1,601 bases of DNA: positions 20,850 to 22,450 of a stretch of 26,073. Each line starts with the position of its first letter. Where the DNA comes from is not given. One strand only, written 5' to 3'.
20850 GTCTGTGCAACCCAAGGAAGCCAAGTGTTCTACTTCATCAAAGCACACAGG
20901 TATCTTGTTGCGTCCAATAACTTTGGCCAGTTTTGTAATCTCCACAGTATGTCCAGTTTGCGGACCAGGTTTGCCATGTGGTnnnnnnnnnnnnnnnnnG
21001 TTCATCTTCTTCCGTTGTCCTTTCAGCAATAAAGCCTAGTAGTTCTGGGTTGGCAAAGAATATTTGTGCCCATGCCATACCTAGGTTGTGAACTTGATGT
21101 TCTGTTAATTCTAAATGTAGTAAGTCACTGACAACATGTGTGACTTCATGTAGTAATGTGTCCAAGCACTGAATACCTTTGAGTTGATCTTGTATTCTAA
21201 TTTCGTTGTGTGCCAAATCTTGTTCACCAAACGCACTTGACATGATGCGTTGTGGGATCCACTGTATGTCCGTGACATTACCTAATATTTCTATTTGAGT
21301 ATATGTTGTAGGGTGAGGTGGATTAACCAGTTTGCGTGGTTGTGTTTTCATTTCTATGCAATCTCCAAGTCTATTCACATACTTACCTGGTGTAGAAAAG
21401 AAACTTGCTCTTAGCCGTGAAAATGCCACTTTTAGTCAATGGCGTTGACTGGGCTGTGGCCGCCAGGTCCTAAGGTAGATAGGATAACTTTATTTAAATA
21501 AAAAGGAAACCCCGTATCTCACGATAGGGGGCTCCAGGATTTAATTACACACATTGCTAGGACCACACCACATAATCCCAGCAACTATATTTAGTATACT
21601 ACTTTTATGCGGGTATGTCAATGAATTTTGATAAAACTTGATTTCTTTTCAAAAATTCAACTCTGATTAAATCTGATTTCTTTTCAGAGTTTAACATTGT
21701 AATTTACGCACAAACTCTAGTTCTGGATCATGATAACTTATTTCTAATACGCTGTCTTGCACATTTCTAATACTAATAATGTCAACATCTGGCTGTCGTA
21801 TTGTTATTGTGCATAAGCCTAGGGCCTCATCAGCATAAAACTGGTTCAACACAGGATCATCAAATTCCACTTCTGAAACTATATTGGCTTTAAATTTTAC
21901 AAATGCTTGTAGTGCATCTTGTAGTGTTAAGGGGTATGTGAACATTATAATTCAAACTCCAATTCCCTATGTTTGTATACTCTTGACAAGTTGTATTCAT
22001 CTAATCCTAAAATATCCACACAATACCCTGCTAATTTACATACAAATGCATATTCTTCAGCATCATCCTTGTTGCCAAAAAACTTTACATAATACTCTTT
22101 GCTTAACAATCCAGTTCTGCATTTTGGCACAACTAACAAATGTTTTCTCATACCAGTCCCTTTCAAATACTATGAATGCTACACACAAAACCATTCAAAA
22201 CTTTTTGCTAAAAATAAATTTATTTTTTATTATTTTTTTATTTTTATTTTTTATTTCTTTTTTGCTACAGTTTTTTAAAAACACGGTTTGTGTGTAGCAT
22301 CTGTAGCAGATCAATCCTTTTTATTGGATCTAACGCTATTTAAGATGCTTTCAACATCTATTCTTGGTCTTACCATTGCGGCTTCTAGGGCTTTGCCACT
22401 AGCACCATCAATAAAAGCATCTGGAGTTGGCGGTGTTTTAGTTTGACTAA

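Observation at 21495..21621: Promoter - structured 90-nt leader - terminator cassette in front of all late genes: antitermination switch or phage sRNA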

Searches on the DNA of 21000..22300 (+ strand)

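Call 6: search_dna_similar(query=window:21000-22300:+, collection=phages, mode=distant, max_rows=30)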
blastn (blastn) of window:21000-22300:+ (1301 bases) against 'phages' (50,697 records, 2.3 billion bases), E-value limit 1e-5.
No match.
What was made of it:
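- Tried and rejected: Cultured relatives. blastn of the region against cultured phages gave no match (call 6).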

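Call 33: search_rna_families(source=window, start=21300, end=21750, threshold=evalue, max_evalue=10)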
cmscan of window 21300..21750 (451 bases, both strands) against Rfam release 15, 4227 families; matches with E-value up to 10: 1.
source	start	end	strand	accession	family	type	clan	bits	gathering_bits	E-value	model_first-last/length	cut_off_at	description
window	21661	21748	+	RF01498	Afu_190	Gene; snRNA; snoRNA; CD-box;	-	12.4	35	4.8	1-100/100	no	A. fumigatus snoRNA Afu_190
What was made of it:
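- On Any curated RNA family (Rfam 15), tRNA or tmRNA: The only hit in 21300-21750 is a chance snoRNA match at E = 4.8 (call 33).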

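Call 42: build_rna_model(alignment_id=A3, structure=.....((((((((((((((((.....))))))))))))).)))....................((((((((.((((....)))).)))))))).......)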
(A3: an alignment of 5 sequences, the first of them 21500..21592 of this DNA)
Model R1 built from alignment A3 (5 sequences, 100 columns); structure: as given.
model positions 96; base pairs 28; branch points 1; effective number of sequences 0.97; information 0.595 bits per position. Calibrated on 0.2 Mb of random sequence (short: E-values are rough).
structure used (alignment columns):
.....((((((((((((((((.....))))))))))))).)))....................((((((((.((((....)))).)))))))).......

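Call 44: search_with_rna_model(model_id=R1, sources=[window, L005, L007, L008, L010, L012, L014, L015, L017, L018, L019, L020, L021, L022, L023, L024, L025, L026, L027, L028, L033, L034, L035, L036, L037, L038, L039, L040, L041, L042, L043, L044, L045, L046, L047, L048, L049, L050, L051, L052, L053, L054, L055, L056, L057, L058, L059, L060, L061, L062, L063, L064, L065, L066, L067, L068, L069, L070, L071, L072, L073, L074, L075, L076, L077, L078, L079, L080, L081, L082, L083, L084, L085, L086, L087, L088, L089, L090, L091, L092, L093, L094, L095, L096, L097, L098, L099, L100, L101, L102, L103, L104, L105, L106, L107, L108, L109, L110], max_evalue=10)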
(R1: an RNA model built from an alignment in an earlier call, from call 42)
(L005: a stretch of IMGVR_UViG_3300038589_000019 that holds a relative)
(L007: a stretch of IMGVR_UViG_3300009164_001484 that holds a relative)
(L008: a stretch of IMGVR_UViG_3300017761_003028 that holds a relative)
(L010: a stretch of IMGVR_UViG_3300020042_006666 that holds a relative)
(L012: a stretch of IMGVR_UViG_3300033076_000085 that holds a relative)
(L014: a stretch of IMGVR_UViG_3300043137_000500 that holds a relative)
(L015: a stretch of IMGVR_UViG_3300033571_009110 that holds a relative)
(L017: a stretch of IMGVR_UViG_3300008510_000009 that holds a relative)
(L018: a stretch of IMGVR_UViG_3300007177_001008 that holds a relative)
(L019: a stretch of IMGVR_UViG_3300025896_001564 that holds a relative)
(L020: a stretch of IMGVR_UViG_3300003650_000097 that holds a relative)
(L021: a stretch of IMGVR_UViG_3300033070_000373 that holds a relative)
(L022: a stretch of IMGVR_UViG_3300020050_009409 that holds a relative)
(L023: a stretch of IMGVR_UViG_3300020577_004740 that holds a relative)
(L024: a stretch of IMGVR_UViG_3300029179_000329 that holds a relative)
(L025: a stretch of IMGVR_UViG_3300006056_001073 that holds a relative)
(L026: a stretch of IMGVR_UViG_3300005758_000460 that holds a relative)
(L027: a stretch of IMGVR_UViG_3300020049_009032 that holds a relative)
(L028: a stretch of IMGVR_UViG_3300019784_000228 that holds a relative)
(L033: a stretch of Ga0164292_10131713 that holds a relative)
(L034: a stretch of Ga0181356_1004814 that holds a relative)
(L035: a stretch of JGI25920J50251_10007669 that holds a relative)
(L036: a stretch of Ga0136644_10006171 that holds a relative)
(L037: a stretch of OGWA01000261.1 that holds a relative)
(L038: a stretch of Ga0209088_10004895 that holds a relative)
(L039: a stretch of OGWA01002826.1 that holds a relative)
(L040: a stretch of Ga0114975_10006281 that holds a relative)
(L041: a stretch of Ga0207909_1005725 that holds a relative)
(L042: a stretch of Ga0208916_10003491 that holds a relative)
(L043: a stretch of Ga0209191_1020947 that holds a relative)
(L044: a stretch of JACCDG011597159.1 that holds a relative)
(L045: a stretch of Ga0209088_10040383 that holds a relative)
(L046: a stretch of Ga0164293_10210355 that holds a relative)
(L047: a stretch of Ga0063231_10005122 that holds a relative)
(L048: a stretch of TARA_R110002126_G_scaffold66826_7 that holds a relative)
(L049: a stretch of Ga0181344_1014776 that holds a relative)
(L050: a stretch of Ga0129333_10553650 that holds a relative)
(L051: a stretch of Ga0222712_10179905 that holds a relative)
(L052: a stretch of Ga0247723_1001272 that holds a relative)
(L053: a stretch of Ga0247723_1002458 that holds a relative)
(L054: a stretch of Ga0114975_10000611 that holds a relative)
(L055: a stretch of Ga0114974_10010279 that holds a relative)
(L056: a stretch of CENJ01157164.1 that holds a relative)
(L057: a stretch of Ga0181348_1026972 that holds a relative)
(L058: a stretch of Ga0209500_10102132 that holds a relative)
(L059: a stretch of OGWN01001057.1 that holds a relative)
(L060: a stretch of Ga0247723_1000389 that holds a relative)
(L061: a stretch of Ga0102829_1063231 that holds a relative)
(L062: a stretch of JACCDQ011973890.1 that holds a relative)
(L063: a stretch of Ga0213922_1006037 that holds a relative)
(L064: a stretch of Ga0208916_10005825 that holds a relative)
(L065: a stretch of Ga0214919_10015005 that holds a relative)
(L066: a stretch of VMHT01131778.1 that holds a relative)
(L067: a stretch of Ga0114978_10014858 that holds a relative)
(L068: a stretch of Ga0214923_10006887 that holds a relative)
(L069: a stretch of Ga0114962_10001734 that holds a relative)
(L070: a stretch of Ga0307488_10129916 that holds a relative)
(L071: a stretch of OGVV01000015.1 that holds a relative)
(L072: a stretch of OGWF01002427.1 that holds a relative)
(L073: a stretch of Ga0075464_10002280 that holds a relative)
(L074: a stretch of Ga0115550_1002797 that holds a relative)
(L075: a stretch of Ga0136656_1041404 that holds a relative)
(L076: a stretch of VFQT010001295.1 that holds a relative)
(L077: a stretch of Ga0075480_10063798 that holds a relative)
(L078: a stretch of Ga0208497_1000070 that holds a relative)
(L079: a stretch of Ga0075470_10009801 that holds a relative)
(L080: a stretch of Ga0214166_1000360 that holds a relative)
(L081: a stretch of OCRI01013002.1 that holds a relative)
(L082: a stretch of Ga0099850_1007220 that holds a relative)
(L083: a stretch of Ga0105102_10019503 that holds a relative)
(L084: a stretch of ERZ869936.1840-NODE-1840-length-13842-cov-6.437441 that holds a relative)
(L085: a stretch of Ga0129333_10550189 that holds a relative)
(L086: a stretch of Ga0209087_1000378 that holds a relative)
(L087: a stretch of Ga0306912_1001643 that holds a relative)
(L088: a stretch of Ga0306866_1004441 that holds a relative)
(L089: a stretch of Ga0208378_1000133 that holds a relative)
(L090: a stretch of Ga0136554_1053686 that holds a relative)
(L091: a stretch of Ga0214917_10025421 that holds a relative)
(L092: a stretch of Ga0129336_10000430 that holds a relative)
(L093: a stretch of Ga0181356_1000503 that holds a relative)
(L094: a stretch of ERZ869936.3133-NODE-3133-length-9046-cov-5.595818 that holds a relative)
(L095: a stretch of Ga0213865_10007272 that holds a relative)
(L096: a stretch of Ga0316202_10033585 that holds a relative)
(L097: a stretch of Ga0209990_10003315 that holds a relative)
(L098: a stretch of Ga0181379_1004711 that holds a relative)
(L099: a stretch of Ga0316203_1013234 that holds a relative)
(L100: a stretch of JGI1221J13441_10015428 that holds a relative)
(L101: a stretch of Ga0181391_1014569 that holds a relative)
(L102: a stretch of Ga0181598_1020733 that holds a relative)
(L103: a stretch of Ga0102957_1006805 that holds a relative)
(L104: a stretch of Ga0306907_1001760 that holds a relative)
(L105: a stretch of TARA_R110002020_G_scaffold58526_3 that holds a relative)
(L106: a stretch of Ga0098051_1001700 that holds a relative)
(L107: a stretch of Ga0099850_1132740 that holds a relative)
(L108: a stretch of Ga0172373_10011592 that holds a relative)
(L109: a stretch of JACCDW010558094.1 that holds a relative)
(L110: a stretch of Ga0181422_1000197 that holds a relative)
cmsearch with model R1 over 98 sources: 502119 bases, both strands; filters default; matches with E-value up to 10: 12.
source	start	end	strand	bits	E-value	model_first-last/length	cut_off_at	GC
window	21500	21592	-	109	2.3e-25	1-96/96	no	0.43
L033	28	122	+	72.7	7.6e-16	1-96/96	no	0.38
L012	4076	4163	+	37.3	1.5e-06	1-96/96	no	0.39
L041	1187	1277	+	25.1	0.0023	1-96/96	no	0.41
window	206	285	-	20.8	0.031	1-96/96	no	0.52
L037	221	305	+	20.4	0.039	1-96/96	no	0.45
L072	1983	2043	+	19.3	0.075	1-96/96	no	0.49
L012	4239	4322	+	17.5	0.23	1-96/96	no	0.45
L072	1892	1979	+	15.6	0.71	1-96/96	no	0.42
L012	4122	4193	-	13.9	2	1-96/96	no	0.36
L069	5742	5847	+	13.8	2.1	1-96/96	no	0.35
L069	999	1110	+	11.7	7.5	1-96/96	no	0.35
